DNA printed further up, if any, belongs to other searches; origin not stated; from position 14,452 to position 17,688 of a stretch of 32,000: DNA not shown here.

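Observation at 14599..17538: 979-aa primase(AEP)-like + SF2 helicase + HKD/PLD nuclease fusion: candidate single-protein conflict/defence system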

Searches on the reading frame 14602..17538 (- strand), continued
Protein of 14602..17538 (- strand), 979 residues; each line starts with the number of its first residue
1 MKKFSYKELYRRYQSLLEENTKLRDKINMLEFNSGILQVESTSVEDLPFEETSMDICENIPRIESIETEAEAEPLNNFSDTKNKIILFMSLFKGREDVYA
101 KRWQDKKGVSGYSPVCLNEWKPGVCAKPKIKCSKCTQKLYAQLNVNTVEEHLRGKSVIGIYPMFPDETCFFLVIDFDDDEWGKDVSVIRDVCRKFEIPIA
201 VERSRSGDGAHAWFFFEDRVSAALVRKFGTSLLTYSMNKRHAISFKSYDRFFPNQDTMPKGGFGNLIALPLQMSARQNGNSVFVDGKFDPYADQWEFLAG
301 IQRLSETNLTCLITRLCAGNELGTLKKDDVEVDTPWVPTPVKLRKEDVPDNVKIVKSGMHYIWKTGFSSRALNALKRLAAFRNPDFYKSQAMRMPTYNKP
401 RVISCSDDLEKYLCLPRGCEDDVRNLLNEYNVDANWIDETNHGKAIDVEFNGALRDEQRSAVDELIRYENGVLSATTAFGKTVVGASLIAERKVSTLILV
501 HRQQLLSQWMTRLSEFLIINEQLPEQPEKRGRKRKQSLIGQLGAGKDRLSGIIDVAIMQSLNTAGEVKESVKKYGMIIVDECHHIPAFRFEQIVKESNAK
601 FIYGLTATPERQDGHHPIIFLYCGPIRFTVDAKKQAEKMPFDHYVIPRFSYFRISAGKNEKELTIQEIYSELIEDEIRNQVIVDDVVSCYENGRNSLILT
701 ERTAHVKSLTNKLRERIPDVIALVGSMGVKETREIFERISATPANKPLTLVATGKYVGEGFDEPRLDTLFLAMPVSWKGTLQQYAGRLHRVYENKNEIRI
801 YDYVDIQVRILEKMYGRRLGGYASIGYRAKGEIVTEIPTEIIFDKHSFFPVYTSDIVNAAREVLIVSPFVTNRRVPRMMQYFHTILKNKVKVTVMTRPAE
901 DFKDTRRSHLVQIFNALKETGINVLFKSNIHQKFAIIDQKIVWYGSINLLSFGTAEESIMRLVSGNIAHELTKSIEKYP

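Call 11: find_homologous_proteins(query=window:14602-17538:-, max_evalue=1e-10)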
Query window:14602-17538:- (979 aa): 8000 proteins with E <= 1e-10 among 8000 candidates; the best 120 are listed.
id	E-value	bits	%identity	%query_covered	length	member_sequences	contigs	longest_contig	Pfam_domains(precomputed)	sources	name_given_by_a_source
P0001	0.0e+0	2254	100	100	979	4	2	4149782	PF00270.36,PF22548.3,PF13091.13,PF04851.22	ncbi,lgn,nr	ncbi:MAG: DEAD/DEAH box helicase family protein [Candidatus Scalindua sp.]|nr:DEAD/DEAH box helicase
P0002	0.0e+0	1866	83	100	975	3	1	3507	PF00270.36,PF22548.3,PF13091.13,PF04851.22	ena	-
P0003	0.0e+0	1824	81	100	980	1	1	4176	PF00270.36,PF22548.3,PF13091.13,PF04851.22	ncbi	-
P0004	0.0e+0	1725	91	84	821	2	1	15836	PF00270.36,PF22548.3,PF04851.22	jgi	jgi:superfamily II DNA or RNA helicase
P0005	0.0e+0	1514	67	99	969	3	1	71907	PF00270.36,PF22548.3,PF13091.13,PF00271.38,PF04851.22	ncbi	-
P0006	0.0e+0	1511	67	99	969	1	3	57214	PF00270.36,PF22548.3,PF13091.13,PF00271.38,PF04851.22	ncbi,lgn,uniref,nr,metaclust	ncbi:MAG: DEAD/DEAH box helicase family protein [Candidatus Scalindua rubra]|uniref:Type III restric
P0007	0.0e+0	1501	66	100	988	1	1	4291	PF00270.36,PF22548.3,PF13091.13,PF04851.22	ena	-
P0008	0.0e+0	1501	66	99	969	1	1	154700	PF00270.36,PF22548.3,PF13091.13,PF04851.22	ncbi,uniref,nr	ncbi:type III restriction protein res subunit [Candidatus Scalindua japonica]|uniref:Type III restri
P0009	0.0e+0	1494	65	99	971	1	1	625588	PF00270.36,PF22548.3,PF13091.13,PF00271.38,PF04851.22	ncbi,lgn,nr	ncbi:MAG: DEAD/DEAH box helicase family protein [Candidatus Brocadiaceae bacterium]|nr:DEAD/DEAH box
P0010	0.0e+0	1492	66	99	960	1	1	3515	PF00270.36,PF22548.3,PF13091.13,PF00271.38,PF04851.22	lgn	-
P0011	0.0e+0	1485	65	99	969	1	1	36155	PF00270.36,PF22548.3,PF13091.13,PF04851.22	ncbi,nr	ncbi:MAG: DEAD/DEAH box helicase family protein [Candidatus Kuenenia sp.]|nr:DEAD/DEAH box helicase 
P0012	0.0e+0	1481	65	100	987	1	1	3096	PF00270.36,PF22548.3,PF13091.13,PF04851.22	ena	-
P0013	0.0e+0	1477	66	99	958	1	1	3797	PF00270.36,PF22548.3,PF13091.13,PF00271.38,PF04851.22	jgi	-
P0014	0.0e+0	1474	65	100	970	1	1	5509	PF00270.36,PF22548.3,PF13091.13,PF00271.38,PF04851.22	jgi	-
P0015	0.0e+0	1467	64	100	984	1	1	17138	PF00270.36,PF22548.3,PF13091.13,PF04851.22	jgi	jgi:superfamily II DNA or RNA helicase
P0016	0.0e+0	1462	65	99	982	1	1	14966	PF00270.36,PF22548.3,PF13091.13,PF00271.38,PF04851.22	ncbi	ncbi:MAG: DEAD/DEAH box helicase family protein [Bacillota bacterium]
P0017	0.0e+0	1461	64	99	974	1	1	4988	PF00270.36,PF22548.3,PF13091.13,PF00271.38,PF04851.22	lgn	-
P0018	0.0e+0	1459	65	100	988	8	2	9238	PF00270.36,PF22548.3,PF13091.13,PF00271.38,PF04851.22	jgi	jgi:superfamily II DNA or RNA helicase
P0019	0.0e+0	1458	64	99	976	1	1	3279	PF00270.36,PF22548.3,PF13091.13,PF00271.38,PF04851.22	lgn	-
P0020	0.0e+0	1458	63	100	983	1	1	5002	PF00270.36,PF22548.3,PF13091.13,PF04851.22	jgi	jgi:superfamily II DNA or RNA helicase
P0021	0.0e+0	1455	64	100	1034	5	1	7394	PF00270.36,PF22548.3,PF13091.13,PF04851.22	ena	-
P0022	0.0e+0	1455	64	100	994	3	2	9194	PF00270.36,PF22548.3,PF13091.13,PF04851.22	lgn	-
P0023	0.0e+0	1453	63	100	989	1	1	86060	PF00270.36,PF22548.3,PF13091.13,PF04851.22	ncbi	-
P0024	0.0e+0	1451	63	100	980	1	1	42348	PF00270.36,PF22548.3,PF13091.13,PF04851.22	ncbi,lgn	-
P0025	0.0e+0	1448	63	100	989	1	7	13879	PF00270.36,PF22548.3,PF13091.13,PF00271.38,PF04851.22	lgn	-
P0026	0.0e+0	1447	64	100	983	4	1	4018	PF00270.36,PF22548.3,PF13091.13,PF04851.22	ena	-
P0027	0.0e+0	1441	64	99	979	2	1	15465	PF00270.36,PF22548.3,PF13091.13,PF00271.38,PF04851.22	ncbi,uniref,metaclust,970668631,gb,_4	ncbi:hypothetical protein ASZ90_017477 [hydrocarbon metagenome]|uniref:Helicase n=1 Tax=hydrocarbon 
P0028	0.0e+0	1438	63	100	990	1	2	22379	PF00270.36,PF22548.3,PF13091.13,PF04851.22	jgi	jgi:superfamily II DNA or RNA helicase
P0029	0.0e+0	1433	63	99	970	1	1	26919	PF00270.36,PF00176.30,PF22548.3,PF13091.13,PF00271.38,PF04851.22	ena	-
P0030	0.0e+0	1432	62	100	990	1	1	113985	PF00270.36,PF22548.3,PF13091.13,PF04851.22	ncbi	-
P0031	0.0e+0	1426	63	99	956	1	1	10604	PF00270.36,PF22548.3,PF13091.13,PF00271.38,PF04851.22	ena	-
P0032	0.0e+0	1425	63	99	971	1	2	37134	PF00270.36,PF22548.3,PF13091.13,PF04851.22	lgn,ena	-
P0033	0.0e+0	1423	63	99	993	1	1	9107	PF00270.36,PF22548.3,PF13091.13,PF04851.22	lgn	-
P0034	0.0e+0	1420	63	99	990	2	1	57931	PF00270.36,PF22548.3,PF13091.13,PF04851.22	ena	-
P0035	0.0e+0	1416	63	99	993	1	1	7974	PF00270.36,PF22548.3,PF13091.13,PF04851.22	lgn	-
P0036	0.0e+0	1415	63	99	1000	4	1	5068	PF00270.36,PF22548.3,PF13091.13,PF04851.22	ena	-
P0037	0.0e+0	1408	62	100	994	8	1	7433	PF00270.36,PF22548.3,PF13091.13,PF00271.38,PF04851.22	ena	-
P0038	0.0e+0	1406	62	99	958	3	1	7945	PF00270.36,PF22548.3,PF13091.13,PF00271.38,PF04851.22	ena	-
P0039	0.0e+0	1403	62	100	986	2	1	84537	PF00270.36,PF22548.3,PF13091.13,PF04851.22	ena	-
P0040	0.0e+0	1402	62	99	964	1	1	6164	PF00270.36,PF22548.3,PF13091.13,PF00271.38,PF04851.22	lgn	-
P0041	0.0e+0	1400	62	99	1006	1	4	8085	PF00270.36,PF22548.3,PF13091.13,PF04851.22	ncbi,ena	-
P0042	0.0e+0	1400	61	99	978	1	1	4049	PF00270.36,PF22548.3,PF13091.13,PF04851.22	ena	-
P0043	0.0e+0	1400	62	99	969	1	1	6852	PF00270.36,PF00176.30,PF22548.3,PF13091.13,PF04851.22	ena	-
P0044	0.0e+0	1399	63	99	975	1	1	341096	PF00270.36,PF22548.3,PF13091.13,PF04851.22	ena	-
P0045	0.0e+0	1399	62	99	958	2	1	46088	PF00270.36,PF22548.3,PF13091.13,PF04851.22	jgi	-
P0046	0.0e+0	1398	62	99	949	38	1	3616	PF00270.36,PF22548.3,PF13091.13,PF04851.22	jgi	jgi:superfamily II DNA or RNA helicase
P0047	0.0e+0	1398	62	99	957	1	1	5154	PF00270.36,PF02183.24,PF22548.3,PF13091.13,PF00271.38,PF04851.22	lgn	-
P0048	0.0e+0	1397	62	99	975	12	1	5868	PF00270.36,PF00176.30,PF22548.3,PF13091.13,PF04851.22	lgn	-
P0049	0.0e+0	1397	65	92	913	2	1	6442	PF00270.36,PF22548.3,PF13091.13,PF04851.22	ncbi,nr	ncbi:MAG: DEAD/DEAH box helicase family protein, partial [Proteobacteria bacterium]|nr:DEAD/DEAH box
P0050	0.0e+0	1396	62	99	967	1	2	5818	PF00270.36,PF22548.3,PF13091.13,PF04851.22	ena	-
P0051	0.0e+0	1396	62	99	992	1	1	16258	PF00270.36,PF22548.3,PF13091.13,PF04851.22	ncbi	ncbi:MAG: TOTE conflict system archaeo-eukaryotic primase domain-containing protein [Ignavibacteriac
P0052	0.0e+0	1395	61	99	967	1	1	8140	PF00270.36,PF22548.3,PF13091.13,PF04851.22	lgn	-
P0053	0.0e+0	1395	62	99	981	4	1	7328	PF00270.36,PF22548.3,PF13091.13,PF04851.22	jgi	-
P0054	0.0e+0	1395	62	99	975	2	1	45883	PF00270.36,PF22548.3,PF13091.13,PF04851.22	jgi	jgi:superfamily II DNA or RNA helicase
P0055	0.0e+0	1394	61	100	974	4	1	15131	PF00270.36,PF22548.3,PF13091.13,PF04851.22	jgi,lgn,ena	-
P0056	0.0e+0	1394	62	99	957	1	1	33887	PF00270.36,PF22548.3,PF13091.13,PF04851.22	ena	-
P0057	0.0e+0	1394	62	99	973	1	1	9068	PF00270.36,PF22548.3,PF13091.13,PF04851.22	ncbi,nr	ncbi:DEAD/DEAH box helicase family protein [Candidatus Poribacteria bacterium]|nr:DEAD/DEAH box heli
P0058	0.0e+0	1393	62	99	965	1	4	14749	PF00270.36,PF22548.3,PF13091.13,PF04851.22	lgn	-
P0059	0.0e+0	1393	61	99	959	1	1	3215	PF00270.36,PF22548.3,PF13091.13,PF00271.38,PF04851.22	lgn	-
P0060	0.0e+0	1392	61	99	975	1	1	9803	PF00270.36,PF22548.3,PF13091.13,PF04851.22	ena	-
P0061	0.0e+0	1392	62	99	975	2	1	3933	PF00270.36,PF22548.3,PF13091.13,PF04851.22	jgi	jgi:superfamily II DNA or RNA helicase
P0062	0.0e+0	1392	62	99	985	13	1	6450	PF00270.36,PF22548.3,PF13091.13,PF04851.22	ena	-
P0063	0.0e+0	1391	60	100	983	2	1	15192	PF00270.36,PF22548.3,PF13091.13,PF04851.22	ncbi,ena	-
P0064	0.0e+0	1390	62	99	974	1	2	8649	PF00270.36,PF22548.3,PF13091.13,PF00271.38,PF04851.22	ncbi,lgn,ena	-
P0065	0.0e+0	1390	61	100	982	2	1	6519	PF00270.36,PF22548.3,PF13091.13,PF04851.22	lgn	-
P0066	0.0e+0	1389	65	91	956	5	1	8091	PF00270.36,PF22548.3,PF13091.13,PF04851.22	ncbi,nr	ncbi:MAG: DEAD/DEAH box helicase family protein [Candidatus Omnitrophica bacterium]|nr:DEAD/DEAH box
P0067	0.0e+0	1389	62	99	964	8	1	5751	PF00270.36,PF22548.3,PF13091.13,PF04851.22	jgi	jgi:superfamily II DNA or RNA helicase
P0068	0.0e+0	1389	62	99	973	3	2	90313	PF00270.36,PF00176.30,PF22548.3,PF13091.13,PF00271.38,PF04851.22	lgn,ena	-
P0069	0.0e+0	1387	62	99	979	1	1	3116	PF00270.36,PF22548.3,PF13091.13,PF04851.22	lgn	-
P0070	0.0e+0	1387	61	99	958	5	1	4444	PF00270.36,PF22548.3,PF13091.13,PF00271.38,PF04851.22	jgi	-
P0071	0.0e+0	1387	62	99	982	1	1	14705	PF00270.36,PF22548.3,PF13091.13,PF04851.22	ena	-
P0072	0.0e+0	1386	61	99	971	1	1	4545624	PF00270.36,PF00176.30,PF22548.3,PF13091.13,PF00271.38,PF04851.22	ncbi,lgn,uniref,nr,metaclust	ncbi:type III restriction protein res subunit [Desulfofarcimen acetoxidans DSM 771]|uniref:Type III 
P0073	0.0e+0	1386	62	99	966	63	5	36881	PF00270.36,PF22548.3,PF13091.13,PF04851.22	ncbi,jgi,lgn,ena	ncbi:MAG: DEAD/DEAH box helicase family protein [Smithella sp.]|jgi:superfamily II DNA or RNA helica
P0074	0.0e+0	1386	62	99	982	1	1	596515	PF00270.36,PF22548.3,PF13091.13,PF04851.22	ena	-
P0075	0.0e+0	1385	61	99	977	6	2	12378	PF00270.36,PF00176.30,PF22548.3,PF13091.13,PF04851.22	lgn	-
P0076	0.0e+0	1385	61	99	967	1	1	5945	PF00270.36,PF22548.3,PF13091.13,PF04851.22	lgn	-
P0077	0.0e+0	1385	60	100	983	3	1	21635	PF00270.36,PF22548.3,PF13091.13,PF04851.22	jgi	-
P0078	0.0e+0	1384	62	99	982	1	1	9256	PF00270.36,PF22548.3,PF13091.13,PF04851.22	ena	-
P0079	0.0e+0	1384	61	99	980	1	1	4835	PF00270.36,PF22548.3,PF13091.13,PF04851.22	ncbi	-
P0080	0.0e+0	1383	62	99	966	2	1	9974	PF00270.36,PF22548.3,PF13091.13,PF04851.22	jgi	jgi:superfamily II DNA or RNA helicase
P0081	0.0e+0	1383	62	99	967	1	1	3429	PF00270.36,PF22548.3,PF13091.13,PF04851.22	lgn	-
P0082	0.0e+0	1382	60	100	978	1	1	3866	PF00270.36,PF22548.3,PF13091.13,PF04851.22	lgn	-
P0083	0.0e+0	1382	61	99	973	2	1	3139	PF00270.36,PF00176.30,PF22548.3,PF13091.13,PF00271.38,PF04851.22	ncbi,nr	ncbi:MAG: DEAD/DEAH box helicase family protein [bacterium]|nr:DEAD/DEAH box helicase family protein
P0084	0.0e+0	1382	61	99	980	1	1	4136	PF00270.36,PF22548.3,PF13091.13,PF04851.22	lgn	-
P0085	0.0e+0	1382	61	100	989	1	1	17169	PF00270.36,PF22548.3,PF13091.13,PF00271.38,PF04851.22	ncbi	-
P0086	0.0e+0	1382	62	99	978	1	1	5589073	PF00270.36,PF22548.3,PF13091.13,PF04851.22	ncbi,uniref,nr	ncbi:putative DNA helicase (D10 protein) [Desulforapulum autotrophicum HRM2]|uniref:DNA helicase (D1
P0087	0.0e+0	1381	62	99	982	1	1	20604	PF00270.36,PF22548.3,PF13091.13,PF04851.22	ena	-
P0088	0.0e+0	1381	61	100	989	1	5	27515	PF00270.36,PF22548.3,PF13091.13,PF00271.38,PF04851.22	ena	-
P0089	0.0e+0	1380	62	99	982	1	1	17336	PF00270.36,PF22548.3,PF13091.13,PF04851.22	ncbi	-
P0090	0.0e+0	1380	62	99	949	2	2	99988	PF00270.36,PF22548.3,PF13091.13,PF04851.22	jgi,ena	jgi:superfamily II DNA or RNA helicase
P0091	0.0e+0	1380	61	99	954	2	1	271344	PF00270.36,PF22548.3,PF13091.13,PF04851.22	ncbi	-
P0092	0.0e+0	1380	61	99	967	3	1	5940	PF00270.36,PF22548.3,PF13091.13,PF04851.22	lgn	-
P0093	0.0e+0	1380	61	99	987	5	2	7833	PF00270.36,PF22548.3,PF13091.13,PF00271.38,PF04851.22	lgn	-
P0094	0.0e+0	1379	61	99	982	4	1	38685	PF00270.36,PF22548.3,PF13091.13,PF04851.22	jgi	-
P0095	0.0e+0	1379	61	99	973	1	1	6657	PF00270.36,PF00176.30,PF22548.3,PF13091.13,PF04851.22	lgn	-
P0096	0.0e+0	1378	61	99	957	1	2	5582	PF00270.36,PF22548.3,PF13091.13,PF18766.8,PF00271.38,PF04851.22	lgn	-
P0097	0.0e+0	1378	61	99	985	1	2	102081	PF00270.36,PF00176.30,PF22548.3,PF13091.13,PF00271.38,PF04851.22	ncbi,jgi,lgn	-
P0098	0.0e+0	1378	61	99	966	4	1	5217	PF00270.36,PF22548.3,PF13091.13,PF00271.38,PF04851.22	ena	-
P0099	0.0e+0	1378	62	99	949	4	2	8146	PF00270.36,PF22548.3,PF13091.13,PF04851.22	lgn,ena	-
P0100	0.0e+0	1378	62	99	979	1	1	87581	PF00270.36,PF22548.3,PF13091.13,PF04851.22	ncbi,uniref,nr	ncbi:DEAD/DEAH box helicase family protein [Pelotomaculum isophthalicicum JI]|uniref:DEAD/DEAH box h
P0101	0.0e+0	1378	62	99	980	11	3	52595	PF00270.36,PF22548.3,PF13091.13,PF04851.22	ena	-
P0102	0.0e+0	1377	60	100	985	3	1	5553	PF00270.36,PF22548.3,PF13091.13,PF00271.38,PF04851.22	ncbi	-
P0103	0.0e+0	1377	61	99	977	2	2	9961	PF00270.36,PF22548.3,PF13091.13,PF04851.22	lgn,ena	-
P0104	0.0e+0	1377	60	100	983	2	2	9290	PF00270.36,PF22548.3,PF13091.13,PF00271.38,PF04851.22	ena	-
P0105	0.0e+0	1377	62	99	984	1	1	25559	PF00270.36,PF22548.3,PF13091.13,PF04851.22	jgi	-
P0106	0.0e+0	1376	62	99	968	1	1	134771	PF00270.36,PF00176.30,PF22548.3,PF13091.13,PF00271.38,PF04851.22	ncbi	-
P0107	0.0e+0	1376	62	99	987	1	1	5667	PF00270.36,PF22548.3,PF13091.13,PF04851.22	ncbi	-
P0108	0.0e+0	1376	61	99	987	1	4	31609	PF00270.36,PF22548.3,PF13091.13,PF04851.22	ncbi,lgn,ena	-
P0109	0.0e+0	1376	62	99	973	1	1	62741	PF00270.36,PF22548.3,PF13091.13,PF04851.22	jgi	-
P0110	0.0e+0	1376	61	99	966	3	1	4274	PF00270.36,PF22548.3,PF13091.13,PF04851.22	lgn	-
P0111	0.0e+0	1375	60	99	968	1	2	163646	PF00270.36,PF22548.3,PF13091.13,PF04851.22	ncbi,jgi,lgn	-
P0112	0.0e+0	1375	60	99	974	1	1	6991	PF00270.36,PF00176.30,PF22548.3,PF13091.13,PF04851.22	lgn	-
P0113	0.0e+0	1375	62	99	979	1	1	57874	PF00270.36,PF22548.3,PF13091.13,PF04851.22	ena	-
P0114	0.0e+0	1374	62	99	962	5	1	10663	PF00270.36,PF22548.3,PF13091.13,PF04851.22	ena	-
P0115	0.0e+0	1373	62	99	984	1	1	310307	PF00270.36,PF22548.3,PF13091.13,PF00271.38,PF04851.22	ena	-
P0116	0.0e+0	1373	61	99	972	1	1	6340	PF00270.36,PF00176.30,PF22548.3,PF13091.13,PF00271.38,PF04851.22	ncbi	ncbi:MAG: DEAD/DEAH box helicase family protein [Thermotaleaceae bacterium]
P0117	0.0e+0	1373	60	99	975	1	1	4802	PF00270.36,PF00176.30,PF22548.3,PF13091.13,PF04851.22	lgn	-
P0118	0.0e+0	1368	59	99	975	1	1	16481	PF00270.36,PF00176.30,PF22548.3,PF13091.13,PF00271.38,PF04851.22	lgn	-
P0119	0.0e+0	1368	61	99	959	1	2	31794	PF00270.36,PF22548.3,PF13091.13,PF00271.38,PF04851.22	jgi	jgi:superfamily II DNA or RNA helicase/HKD family nuclease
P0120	0.0e+0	1368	60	99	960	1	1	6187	PF00270.36,PF22548.3,PF13091.13,PF00271.38,PF04851.22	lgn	-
